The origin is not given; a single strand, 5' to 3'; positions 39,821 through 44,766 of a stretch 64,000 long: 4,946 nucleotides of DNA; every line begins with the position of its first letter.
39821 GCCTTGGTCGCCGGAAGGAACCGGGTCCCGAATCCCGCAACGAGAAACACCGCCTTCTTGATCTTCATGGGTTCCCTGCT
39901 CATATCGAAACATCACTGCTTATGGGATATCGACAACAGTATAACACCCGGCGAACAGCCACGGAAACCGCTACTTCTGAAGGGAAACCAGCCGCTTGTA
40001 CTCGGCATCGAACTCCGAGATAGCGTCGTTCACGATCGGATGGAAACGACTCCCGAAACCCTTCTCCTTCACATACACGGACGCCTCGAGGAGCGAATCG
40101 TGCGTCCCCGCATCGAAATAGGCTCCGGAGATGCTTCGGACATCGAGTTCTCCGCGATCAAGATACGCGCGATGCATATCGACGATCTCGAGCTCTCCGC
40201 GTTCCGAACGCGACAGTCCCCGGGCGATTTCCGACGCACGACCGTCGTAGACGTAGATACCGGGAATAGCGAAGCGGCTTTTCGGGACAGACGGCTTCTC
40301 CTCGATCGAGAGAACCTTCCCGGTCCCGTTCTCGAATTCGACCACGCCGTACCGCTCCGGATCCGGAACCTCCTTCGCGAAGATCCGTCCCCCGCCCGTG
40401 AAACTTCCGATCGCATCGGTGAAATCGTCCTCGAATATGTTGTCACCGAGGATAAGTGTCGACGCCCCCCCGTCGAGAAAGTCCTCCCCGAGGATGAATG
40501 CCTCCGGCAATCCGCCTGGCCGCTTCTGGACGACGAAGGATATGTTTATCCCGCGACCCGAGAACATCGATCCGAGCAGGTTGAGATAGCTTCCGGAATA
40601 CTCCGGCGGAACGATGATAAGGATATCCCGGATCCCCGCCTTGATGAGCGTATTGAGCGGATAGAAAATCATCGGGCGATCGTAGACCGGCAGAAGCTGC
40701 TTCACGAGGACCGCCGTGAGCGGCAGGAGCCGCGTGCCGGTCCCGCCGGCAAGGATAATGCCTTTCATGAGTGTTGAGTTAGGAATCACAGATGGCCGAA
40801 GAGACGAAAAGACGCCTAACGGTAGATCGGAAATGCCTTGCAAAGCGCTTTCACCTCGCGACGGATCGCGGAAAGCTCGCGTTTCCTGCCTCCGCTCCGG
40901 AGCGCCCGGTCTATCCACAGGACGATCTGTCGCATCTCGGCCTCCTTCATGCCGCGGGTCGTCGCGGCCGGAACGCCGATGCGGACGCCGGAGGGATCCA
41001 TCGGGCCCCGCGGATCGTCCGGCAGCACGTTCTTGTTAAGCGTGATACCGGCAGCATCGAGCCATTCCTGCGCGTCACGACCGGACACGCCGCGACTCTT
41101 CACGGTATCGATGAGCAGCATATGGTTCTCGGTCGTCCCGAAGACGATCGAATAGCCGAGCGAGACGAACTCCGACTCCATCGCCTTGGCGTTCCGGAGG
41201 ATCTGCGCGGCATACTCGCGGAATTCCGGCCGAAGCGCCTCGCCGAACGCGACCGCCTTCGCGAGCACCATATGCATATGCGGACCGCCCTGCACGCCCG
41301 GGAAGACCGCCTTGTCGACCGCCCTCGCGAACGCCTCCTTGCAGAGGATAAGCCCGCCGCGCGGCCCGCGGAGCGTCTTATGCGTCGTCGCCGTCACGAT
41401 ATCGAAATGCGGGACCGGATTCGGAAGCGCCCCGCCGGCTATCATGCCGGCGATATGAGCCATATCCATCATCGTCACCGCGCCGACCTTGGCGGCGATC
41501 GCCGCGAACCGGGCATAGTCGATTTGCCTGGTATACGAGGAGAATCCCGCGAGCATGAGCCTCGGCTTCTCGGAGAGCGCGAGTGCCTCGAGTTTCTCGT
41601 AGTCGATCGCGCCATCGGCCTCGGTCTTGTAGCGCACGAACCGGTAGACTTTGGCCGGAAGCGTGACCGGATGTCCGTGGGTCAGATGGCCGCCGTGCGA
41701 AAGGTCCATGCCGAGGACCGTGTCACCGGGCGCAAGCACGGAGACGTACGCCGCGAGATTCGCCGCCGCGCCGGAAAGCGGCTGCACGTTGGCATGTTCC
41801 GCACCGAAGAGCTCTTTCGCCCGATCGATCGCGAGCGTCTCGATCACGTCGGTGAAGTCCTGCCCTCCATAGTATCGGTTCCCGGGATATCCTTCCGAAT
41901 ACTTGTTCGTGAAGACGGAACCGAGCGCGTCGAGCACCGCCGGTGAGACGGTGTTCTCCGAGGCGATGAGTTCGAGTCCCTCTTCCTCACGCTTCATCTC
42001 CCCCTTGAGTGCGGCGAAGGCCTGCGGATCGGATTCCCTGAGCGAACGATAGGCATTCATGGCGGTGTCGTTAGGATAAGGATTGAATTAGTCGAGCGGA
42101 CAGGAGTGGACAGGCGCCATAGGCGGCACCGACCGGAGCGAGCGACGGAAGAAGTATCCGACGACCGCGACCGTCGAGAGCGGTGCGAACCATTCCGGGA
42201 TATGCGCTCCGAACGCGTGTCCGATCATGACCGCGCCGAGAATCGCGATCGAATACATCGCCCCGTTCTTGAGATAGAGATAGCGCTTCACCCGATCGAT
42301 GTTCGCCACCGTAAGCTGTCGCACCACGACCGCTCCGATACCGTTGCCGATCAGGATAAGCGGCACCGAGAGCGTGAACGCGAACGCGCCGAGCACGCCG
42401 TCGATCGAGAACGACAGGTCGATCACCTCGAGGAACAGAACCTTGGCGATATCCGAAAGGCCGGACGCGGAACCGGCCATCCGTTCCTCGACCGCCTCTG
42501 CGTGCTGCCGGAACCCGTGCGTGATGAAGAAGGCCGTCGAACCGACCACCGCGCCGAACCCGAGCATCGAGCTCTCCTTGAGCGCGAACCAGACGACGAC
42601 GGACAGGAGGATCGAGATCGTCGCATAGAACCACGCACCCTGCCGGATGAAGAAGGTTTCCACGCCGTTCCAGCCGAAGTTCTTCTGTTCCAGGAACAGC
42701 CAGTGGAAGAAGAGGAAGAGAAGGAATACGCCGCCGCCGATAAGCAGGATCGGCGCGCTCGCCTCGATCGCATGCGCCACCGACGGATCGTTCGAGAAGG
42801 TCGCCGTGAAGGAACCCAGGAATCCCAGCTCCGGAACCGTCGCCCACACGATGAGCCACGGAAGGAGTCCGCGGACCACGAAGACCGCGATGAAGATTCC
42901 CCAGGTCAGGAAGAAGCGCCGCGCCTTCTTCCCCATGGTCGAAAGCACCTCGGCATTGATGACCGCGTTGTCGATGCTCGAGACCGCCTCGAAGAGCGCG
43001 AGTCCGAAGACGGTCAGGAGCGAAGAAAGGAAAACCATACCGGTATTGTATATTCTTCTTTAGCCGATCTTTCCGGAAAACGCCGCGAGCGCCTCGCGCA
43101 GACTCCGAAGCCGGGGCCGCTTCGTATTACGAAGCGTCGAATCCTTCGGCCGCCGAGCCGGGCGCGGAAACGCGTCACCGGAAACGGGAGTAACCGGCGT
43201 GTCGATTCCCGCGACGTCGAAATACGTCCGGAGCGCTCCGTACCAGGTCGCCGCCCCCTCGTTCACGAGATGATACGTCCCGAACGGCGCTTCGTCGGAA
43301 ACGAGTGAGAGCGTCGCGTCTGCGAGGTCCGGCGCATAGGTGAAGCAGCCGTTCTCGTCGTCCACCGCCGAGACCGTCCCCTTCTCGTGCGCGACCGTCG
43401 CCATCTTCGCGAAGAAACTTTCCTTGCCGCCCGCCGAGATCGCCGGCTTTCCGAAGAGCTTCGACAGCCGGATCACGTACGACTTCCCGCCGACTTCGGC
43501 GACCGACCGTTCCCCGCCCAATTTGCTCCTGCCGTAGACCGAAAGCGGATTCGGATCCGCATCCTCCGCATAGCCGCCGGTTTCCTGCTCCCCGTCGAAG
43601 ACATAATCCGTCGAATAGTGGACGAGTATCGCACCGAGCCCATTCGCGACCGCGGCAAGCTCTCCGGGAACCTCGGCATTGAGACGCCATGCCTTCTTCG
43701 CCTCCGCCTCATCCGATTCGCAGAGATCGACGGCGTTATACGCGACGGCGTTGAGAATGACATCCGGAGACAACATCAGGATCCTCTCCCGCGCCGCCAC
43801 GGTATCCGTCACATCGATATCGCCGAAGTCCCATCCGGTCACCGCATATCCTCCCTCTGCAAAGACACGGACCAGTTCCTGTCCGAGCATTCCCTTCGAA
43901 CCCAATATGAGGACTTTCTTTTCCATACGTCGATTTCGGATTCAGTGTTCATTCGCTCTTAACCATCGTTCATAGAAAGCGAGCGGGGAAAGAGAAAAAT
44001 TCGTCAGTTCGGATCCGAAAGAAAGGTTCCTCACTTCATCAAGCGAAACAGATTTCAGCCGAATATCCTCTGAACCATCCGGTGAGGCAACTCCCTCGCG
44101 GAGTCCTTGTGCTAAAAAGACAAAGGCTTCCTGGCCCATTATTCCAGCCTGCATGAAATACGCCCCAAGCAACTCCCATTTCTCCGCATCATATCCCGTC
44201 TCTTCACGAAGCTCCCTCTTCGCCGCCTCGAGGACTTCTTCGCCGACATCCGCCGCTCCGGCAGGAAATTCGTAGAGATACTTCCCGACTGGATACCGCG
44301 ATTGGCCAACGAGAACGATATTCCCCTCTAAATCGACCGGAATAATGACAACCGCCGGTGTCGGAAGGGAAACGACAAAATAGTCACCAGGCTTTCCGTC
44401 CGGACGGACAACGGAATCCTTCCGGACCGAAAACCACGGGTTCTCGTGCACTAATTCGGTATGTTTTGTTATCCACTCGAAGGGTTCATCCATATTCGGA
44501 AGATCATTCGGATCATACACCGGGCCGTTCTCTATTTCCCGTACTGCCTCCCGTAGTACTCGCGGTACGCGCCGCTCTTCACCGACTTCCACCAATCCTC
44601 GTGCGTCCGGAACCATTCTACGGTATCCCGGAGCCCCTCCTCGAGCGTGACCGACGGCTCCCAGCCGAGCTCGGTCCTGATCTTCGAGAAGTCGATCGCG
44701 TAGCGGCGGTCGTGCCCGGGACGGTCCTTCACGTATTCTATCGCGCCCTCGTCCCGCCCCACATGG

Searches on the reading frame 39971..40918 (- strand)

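Call 5: search_protein_families(library=pfam, proteins=[window:39971-40918:-], max_evalue=0.01)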
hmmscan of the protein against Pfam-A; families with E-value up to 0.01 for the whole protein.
window:39971-40918:- (315 aa): 2 families
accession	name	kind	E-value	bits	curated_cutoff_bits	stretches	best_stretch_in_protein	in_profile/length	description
PF00483.29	NTP_transferase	-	2.8e-49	168.4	21.2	1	52-284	1-243/245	Nucleotidyl transferase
PF12804.13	NTP_transf_3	-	8.3e-06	26.5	27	1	53-113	1-56/160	MobA-like NTP transferase domain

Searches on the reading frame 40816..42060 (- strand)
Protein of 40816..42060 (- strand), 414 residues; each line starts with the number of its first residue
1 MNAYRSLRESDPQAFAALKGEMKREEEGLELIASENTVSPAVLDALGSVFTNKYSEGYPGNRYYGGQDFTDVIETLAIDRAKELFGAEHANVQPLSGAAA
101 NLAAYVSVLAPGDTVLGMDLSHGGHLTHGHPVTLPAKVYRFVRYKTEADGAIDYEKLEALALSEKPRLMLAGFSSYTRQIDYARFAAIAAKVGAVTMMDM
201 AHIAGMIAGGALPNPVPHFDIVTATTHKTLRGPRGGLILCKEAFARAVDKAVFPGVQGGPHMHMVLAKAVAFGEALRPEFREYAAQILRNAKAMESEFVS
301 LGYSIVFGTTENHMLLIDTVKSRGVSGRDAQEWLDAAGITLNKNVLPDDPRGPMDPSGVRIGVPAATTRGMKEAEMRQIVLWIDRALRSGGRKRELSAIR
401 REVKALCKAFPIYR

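Call 5: search_protein_families(library=pfam, proteins=[window:40816-42060:-], max_evalue=0.01)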
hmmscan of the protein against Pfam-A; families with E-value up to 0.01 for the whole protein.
window:40816-42060:- (414 aa): 3 families
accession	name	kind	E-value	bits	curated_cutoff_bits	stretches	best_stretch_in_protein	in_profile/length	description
PF00464.25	SHMT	-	1.2e-145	485.5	27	1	7-383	1-399/399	Serine hydroxymethyltransferase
PF00155.27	Aminotran_1_2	-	1.6e-09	37.8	19.7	1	83-371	53-354/361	Aminotransferase class I and II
PF01212.27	Beta_elim_lyase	-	1.2e-06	28.5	27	1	79-248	39-220/288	Beta-eliminating lyase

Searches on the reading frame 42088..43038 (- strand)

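Call 5: search_protein_families(library=pfam, proteins=[window:42088-43038:-], max_evalue=0.01)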
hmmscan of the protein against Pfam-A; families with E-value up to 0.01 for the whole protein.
window:42088-43038:- (316 aa): 2 families
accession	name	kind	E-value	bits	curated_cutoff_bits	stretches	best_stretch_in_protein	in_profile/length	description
PF04332.21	DUF475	-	7.4e-45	154.5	27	1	22-302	1-288/293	Protein of unknown function (DUF475)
PF03741.22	TerC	-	1e-16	61.6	27.8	2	144-273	48-176/178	Integral membrane protein TerC family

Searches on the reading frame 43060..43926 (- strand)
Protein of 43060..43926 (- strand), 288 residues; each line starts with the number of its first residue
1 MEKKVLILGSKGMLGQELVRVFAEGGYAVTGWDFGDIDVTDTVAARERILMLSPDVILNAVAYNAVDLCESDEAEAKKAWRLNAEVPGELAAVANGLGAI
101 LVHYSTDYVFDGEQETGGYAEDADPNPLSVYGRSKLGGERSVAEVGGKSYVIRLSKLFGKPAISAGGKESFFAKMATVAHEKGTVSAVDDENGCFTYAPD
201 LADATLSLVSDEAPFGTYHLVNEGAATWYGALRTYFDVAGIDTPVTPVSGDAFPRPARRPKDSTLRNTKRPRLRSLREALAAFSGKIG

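Call 4: search_protein_families(library=pfam, proteins=[window:43060-43926:-], max_evalue=0.01)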
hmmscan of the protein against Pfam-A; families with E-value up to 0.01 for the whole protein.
window:43060-43926:- (288 aa): 3 families
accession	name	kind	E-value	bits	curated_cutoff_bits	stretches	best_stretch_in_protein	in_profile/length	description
PF04321.23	RmlD_sub_bind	-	1.2e-70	238.3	27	1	4-271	2-264/287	RmlD substrate binding domain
PF01370.27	Epimerase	-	1.2e-18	67.9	20.9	1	5-211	1-227/240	NAD dependent epimerase/dehydratase family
PF16363.11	GDP_Man_Dehyd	-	0.00033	20.7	27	1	36-147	58-169/332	GDP-mannose 4,6 dehydratase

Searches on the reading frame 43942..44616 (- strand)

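Call 4: search_protein_families(library=pfam, proteins=[window:43942-44616:-], max_evalue=0.01)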
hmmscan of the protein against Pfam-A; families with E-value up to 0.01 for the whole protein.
window:43942-44616:- (224 aa): 1 family
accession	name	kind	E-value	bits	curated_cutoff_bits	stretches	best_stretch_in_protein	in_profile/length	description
PF00293.34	NUDIX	-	8.9e-17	61.8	21.1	1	86-195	3-118/134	NUDIX domain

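Call 49: search_protein_families(library=ncbifam, proteins=[window:43942-44616:-], max_evalue=0.1)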
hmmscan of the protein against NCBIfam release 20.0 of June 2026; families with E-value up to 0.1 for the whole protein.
window:43942-44616:- (224 aa): 21 families
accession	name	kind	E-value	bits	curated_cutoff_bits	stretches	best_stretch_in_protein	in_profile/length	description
NF008736.0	PRK11762.1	equivalog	3e-19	69.3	169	1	87-222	48-184/186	ADP compounds hydrolase NudE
TIGR02705.1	nudix_YtkD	equivalog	1.1e-06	28.3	154.4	1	115-156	47-88/156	RNA deprotection pyrophosphohydrolase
NF006530.0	PRK08999.1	equivalog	4.1e-05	22.8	245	1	97-149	17-69/315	Nudix family hydrolase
NF001938.0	PRK00714.1-5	equivalog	9.8e-05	21.8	116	1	111-144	43-76/172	RNA pyrophosphohydrolase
TIGR00586.1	mutt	equivalog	0.00013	22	97.9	1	114-150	33-69/129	8-oxo-dGTP diphosphatase MutT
NF041652.1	Nud_hyd_Dein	equivalog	0.00033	20.9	200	1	89-179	18-110/152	Nudix hydrolase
NF001936.0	PRK00714.1-3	equivalog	0.00085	19.2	118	1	113-143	35-65/155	RNA pyrophosphohydrolase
NF008044.0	PRK10776.1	equivalog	0.00088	19.2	148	1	114-153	32-71/130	8-oxo-dGTP diphosphatase MutT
NF003791.0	PRK05379.2-3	equivalog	0.001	18.3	409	1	97-149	211-263/340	bifunctional nicotinamide-nucleotide adenylyltransferase/Nudix hydroxylase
NF003786.0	PRK05379.1-2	equivalog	0.0011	18.2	397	1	96-141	227-271/354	bifunctional nicotinamide-nucleotide adenylyltransferase/Nudix hydroxylase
NF001937.0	PRK00714.1-4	equivalog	0.0014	18.3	139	1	110-151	28-69/161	RNA pyrophosphohydrolase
NF001299.0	PRK00241.1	equivalog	0.0019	17.7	158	1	87-145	136-191/263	NAD(+) diphosphatase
NF007834.0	PRK10546.1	equivalog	0.0025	17.6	156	1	90-146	7-63/135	pyrimidine (deoxy)nucleoside triphosphate diphosphatase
NF003788.0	PRK05379.1-5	equivalog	0.0037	16.6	354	1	96-142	222-267/351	bifunctional nicotinamide-nucleotide adenylyltransferase/Nudix hydroxylase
NF008003.0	PRK10729.1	equivalog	0.0055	16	248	1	88-191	59-172/210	ADP-ribose diphosphatase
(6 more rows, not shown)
